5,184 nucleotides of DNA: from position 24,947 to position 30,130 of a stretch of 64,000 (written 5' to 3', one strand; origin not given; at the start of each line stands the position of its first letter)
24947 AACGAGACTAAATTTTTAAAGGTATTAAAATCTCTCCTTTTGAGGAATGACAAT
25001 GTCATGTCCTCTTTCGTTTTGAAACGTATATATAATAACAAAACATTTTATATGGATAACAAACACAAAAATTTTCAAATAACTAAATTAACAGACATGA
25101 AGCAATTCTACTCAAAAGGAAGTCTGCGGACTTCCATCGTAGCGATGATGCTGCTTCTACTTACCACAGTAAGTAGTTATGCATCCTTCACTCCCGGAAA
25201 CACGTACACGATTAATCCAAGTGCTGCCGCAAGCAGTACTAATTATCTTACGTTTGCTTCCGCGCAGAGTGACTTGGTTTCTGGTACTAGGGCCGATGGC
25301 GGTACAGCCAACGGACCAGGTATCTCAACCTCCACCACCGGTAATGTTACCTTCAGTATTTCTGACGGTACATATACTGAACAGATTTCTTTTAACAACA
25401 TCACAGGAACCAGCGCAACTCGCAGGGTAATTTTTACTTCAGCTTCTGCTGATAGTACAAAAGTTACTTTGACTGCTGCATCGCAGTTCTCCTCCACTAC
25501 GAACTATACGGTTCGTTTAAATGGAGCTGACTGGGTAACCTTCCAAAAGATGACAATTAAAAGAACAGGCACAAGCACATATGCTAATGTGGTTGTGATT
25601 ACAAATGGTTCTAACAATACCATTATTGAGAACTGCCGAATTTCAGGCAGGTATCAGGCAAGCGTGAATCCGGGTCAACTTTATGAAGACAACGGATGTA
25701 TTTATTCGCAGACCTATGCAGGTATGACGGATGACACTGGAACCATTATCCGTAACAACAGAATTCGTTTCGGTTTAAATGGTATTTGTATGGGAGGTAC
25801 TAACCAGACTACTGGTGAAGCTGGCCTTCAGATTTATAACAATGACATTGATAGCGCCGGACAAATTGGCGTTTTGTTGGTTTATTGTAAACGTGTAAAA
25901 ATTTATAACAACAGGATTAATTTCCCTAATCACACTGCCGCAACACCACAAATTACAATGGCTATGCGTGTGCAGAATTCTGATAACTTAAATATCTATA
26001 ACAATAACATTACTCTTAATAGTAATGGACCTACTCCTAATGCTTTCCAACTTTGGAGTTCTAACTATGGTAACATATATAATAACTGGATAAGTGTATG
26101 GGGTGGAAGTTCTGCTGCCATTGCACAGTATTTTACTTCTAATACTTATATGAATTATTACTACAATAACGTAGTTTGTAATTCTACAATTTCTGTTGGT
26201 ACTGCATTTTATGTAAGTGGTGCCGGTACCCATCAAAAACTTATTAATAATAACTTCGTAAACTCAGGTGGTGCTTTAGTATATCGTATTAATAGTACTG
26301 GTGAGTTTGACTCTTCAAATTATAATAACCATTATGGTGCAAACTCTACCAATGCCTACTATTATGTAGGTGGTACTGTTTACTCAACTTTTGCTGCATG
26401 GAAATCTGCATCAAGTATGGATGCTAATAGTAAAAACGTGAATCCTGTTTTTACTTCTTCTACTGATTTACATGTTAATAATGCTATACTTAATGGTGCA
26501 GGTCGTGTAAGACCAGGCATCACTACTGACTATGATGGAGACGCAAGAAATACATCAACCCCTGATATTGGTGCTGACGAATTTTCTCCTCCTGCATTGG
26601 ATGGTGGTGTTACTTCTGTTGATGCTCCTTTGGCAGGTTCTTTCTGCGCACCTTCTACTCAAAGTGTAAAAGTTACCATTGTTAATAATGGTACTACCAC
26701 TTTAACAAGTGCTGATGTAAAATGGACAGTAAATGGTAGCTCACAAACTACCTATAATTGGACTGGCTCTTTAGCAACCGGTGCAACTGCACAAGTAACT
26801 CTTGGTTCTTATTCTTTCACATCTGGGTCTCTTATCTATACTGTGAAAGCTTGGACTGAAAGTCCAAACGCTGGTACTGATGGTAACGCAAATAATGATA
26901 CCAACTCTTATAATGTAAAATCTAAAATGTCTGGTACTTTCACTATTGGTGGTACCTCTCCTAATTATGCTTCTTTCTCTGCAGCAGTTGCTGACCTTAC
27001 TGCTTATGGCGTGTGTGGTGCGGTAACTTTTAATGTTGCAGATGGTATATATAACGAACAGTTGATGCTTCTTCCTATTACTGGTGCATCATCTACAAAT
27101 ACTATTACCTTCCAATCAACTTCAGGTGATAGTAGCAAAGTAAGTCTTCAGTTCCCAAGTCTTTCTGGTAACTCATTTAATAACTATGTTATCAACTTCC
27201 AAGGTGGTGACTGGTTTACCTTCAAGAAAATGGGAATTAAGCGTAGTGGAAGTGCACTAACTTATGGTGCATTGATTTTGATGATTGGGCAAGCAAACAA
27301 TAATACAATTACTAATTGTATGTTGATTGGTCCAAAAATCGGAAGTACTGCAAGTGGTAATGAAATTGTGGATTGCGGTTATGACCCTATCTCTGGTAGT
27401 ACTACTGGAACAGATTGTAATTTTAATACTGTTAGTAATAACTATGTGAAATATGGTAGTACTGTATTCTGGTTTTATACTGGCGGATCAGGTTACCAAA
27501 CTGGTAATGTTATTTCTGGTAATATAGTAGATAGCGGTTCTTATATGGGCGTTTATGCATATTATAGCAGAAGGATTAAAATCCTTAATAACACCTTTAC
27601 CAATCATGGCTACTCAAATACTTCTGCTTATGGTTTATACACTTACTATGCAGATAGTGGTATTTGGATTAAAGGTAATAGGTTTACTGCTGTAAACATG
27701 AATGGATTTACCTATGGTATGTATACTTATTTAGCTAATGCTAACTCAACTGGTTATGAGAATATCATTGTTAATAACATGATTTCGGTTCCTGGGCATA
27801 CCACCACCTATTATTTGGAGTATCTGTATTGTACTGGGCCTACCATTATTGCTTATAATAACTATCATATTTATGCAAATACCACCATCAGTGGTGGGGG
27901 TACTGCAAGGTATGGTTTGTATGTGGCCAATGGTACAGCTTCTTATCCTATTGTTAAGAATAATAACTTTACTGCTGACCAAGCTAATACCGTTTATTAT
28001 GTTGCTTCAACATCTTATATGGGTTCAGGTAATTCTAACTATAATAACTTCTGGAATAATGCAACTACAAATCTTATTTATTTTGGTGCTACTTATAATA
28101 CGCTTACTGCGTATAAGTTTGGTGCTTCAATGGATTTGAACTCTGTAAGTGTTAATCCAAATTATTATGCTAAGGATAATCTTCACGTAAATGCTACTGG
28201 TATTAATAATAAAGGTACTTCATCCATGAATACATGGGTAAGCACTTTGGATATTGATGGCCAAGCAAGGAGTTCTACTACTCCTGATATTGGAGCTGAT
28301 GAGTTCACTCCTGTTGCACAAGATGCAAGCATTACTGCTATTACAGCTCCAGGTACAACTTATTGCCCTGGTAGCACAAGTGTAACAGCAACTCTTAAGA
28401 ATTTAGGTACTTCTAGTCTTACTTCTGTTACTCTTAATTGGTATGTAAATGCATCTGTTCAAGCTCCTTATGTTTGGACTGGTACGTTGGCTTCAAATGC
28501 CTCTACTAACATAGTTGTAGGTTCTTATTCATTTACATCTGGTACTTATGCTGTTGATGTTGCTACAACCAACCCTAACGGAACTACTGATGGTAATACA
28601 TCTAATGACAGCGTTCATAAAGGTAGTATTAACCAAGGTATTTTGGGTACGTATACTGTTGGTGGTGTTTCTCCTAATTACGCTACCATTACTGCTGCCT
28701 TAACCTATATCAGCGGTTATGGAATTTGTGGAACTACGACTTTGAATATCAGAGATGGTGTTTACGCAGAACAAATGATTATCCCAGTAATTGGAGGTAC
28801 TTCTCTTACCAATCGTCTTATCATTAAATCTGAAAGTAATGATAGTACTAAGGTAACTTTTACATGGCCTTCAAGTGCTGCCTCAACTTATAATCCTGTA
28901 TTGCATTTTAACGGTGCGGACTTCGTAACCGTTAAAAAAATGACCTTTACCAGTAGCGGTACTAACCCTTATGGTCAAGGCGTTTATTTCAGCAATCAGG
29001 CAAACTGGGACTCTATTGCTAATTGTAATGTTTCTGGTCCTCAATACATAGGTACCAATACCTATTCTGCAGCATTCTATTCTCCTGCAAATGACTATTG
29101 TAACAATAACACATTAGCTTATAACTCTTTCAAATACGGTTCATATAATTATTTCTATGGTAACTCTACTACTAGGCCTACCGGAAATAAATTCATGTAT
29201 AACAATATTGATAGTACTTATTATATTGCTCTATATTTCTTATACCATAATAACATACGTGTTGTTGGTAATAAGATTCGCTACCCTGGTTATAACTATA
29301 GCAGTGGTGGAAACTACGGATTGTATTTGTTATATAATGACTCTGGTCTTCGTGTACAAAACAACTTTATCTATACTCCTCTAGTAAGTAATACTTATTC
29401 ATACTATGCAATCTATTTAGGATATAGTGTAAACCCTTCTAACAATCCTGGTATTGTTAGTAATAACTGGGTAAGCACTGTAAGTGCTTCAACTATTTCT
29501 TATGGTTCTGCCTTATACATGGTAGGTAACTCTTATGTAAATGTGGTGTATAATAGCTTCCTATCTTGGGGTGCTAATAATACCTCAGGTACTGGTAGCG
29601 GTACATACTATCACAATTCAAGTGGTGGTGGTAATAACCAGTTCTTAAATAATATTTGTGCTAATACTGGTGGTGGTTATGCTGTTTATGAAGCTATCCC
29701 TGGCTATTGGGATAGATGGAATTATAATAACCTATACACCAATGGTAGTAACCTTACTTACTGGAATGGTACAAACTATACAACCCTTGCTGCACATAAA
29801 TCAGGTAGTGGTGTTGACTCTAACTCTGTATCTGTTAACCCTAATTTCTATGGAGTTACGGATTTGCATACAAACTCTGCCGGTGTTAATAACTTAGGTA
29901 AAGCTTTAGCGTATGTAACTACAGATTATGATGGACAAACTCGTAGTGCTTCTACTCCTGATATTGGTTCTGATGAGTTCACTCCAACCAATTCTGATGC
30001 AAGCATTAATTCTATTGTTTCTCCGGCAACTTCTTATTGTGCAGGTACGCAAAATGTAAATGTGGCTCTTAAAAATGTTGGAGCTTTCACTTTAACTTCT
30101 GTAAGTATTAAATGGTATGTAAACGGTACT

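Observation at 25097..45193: Giant ~6,700-aa T9SS cargo built from about 10 tandem beta-helix plus CARDB modules, about one third of this window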

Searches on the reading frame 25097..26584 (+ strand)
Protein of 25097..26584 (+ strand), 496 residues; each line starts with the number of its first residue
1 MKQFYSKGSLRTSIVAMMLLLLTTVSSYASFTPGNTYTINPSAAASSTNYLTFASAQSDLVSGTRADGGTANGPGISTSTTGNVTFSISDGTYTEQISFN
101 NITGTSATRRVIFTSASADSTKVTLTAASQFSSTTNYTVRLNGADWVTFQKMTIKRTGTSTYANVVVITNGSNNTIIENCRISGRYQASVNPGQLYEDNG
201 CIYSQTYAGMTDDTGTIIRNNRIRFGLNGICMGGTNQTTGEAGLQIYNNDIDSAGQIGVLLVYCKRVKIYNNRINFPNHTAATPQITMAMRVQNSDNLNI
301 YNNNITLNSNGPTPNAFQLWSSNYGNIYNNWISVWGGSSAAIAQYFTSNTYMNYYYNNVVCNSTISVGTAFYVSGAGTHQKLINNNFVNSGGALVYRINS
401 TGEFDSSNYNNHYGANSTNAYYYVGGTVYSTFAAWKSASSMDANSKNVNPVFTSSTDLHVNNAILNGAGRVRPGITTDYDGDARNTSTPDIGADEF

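Call 6: search_protein_families(library=pfam, max_evalue=0.1, proteins=[window:25097-26584:+])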
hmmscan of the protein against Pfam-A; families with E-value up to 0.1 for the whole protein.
window:25097-26584:+ (496 aa): 1 family
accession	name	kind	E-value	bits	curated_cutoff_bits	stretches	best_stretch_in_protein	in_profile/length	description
PF13229.12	Beta_helix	-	2e-07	31.2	25.9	2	139-331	3-157/158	Right handed beta helix region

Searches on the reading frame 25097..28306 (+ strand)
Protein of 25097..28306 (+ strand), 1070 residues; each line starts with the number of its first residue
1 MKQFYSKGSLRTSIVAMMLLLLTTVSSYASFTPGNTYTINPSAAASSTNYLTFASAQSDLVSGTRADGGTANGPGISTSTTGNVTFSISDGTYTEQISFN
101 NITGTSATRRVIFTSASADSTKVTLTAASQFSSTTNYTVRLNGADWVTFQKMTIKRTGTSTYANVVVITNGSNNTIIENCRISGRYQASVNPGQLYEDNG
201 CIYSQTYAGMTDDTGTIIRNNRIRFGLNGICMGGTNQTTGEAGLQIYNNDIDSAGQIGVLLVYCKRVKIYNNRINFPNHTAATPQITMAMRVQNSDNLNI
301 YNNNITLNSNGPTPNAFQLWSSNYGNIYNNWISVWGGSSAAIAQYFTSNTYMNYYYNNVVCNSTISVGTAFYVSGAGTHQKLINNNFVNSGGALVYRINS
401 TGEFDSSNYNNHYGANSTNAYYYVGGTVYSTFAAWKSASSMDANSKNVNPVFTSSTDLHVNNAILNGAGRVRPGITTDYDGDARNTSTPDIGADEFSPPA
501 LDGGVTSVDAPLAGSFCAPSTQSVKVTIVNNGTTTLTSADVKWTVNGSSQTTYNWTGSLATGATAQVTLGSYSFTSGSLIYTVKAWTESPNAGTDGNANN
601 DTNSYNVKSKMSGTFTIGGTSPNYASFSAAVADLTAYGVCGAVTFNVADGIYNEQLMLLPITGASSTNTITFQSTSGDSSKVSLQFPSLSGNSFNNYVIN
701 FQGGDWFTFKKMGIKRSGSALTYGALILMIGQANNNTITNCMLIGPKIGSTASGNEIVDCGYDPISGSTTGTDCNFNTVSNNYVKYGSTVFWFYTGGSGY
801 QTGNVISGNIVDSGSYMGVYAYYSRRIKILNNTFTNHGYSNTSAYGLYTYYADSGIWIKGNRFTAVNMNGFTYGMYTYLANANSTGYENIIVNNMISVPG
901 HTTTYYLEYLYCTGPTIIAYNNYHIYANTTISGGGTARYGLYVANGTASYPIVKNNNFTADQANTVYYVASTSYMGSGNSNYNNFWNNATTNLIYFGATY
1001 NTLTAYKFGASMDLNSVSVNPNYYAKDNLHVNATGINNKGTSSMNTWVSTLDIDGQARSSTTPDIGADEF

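Call 9: search_protein_families(library=ncbifam, max_evalue=0.1, proteins=[window:25097-28306:+])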
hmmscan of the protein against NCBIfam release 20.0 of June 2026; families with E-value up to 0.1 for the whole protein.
window:25097-28306:+ (1070 aa): 2 families
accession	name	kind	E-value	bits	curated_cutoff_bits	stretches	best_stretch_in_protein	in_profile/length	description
TIGR03804.1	para_beta_helix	repeat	1.4e-05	24.7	19.45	1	802-836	8-41/44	parallel beta-helix repeat protein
NF052590.1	ArlF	equivalog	0.096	12.9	110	1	520-556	63-99/137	archaellum stator protein ArlF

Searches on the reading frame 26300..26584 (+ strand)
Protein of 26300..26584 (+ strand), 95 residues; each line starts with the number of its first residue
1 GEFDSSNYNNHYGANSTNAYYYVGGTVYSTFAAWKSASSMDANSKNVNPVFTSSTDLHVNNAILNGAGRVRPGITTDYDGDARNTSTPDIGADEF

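Call 79: search_protein_families(library=ncbifam, max_evalue=0.1, proteins=[window:26300-26584:+])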
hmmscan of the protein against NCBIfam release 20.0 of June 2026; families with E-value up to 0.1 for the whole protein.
window:26300-26584:+ (95 aa): 0 families

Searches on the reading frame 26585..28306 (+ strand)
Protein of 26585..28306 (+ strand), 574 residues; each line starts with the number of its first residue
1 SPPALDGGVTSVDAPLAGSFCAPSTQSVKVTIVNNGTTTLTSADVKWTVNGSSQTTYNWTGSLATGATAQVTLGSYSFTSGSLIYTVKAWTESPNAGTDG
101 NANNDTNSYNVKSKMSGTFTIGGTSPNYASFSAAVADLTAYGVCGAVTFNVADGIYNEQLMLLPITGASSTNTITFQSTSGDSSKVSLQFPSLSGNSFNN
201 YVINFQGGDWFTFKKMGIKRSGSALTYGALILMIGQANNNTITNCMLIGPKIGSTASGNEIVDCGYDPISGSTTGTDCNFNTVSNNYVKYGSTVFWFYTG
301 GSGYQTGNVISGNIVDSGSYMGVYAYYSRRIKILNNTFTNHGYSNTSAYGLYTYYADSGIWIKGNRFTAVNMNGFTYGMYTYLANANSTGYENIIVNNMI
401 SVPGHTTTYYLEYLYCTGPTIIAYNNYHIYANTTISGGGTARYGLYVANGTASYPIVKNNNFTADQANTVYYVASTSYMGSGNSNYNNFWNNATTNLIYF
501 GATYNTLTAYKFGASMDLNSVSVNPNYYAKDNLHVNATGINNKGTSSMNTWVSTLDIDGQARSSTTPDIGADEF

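Call 6: search_protein_families(library=pfam, max_evalue=0.1, proteins=[window:26585-28306:+])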
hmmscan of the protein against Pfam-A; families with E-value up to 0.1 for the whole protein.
window:26585-28306:+ (574 aa): 2 families
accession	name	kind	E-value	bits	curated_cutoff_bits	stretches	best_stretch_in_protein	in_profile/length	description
PF07705.17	CARDB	-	1.8e-05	25.3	22.7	1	23-106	18-98/101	CARDB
PF21275.2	Thi_PPkinase_C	-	0.018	15.4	27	1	24-73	14-60/69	Thiamin pyrophosphokinase, substrate-binding domain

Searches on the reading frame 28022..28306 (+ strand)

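Call 79: search_protein_families(library=ncbifam, max_evalue=0.1, proteins=[window:28022-28306:+])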
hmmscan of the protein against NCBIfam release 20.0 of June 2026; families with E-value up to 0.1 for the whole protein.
window:28022-28306:+ (95 aa): 1 family
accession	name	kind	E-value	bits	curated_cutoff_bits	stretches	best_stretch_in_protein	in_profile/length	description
NF041518.1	choice_anch_Q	domain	0.064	13.5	25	1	64-95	28-57/58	choice-of-anchor Q domain-containing protein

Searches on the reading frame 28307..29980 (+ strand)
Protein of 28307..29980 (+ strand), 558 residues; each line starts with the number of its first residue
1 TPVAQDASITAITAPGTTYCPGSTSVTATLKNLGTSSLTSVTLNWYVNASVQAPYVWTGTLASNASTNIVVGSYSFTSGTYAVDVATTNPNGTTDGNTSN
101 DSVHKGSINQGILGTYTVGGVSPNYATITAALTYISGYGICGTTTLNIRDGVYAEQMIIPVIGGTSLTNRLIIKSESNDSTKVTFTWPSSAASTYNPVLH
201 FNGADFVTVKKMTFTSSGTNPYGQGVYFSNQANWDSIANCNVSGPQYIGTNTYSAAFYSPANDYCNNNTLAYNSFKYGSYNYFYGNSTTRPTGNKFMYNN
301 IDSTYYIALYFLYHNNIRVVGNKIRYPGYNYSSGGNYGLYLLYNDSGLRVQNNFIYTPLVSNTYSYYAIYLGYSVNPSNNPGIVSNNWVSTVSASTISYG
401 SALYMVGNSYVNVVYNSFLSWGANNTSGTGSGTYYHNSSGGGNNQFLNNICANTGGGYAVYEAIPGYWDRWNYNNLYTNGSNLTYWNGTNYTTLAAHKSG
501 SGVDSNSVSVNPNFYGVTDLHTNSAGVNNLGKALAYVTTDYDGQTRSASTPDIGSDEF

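Call 6: search_protein_families(library=pfam, max_evalue=0.1, proteins=[window:28307-29980:+])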
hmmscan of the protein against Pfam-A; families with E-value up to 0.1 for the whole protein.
window:28307-29980:+ (558 aa): 1 family
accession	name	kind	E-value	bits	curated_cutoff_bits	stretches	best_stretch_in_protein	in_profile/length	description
PF07705.17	CARDB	-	0.0043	17.7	22.7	1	10-102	7-98/101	CARDB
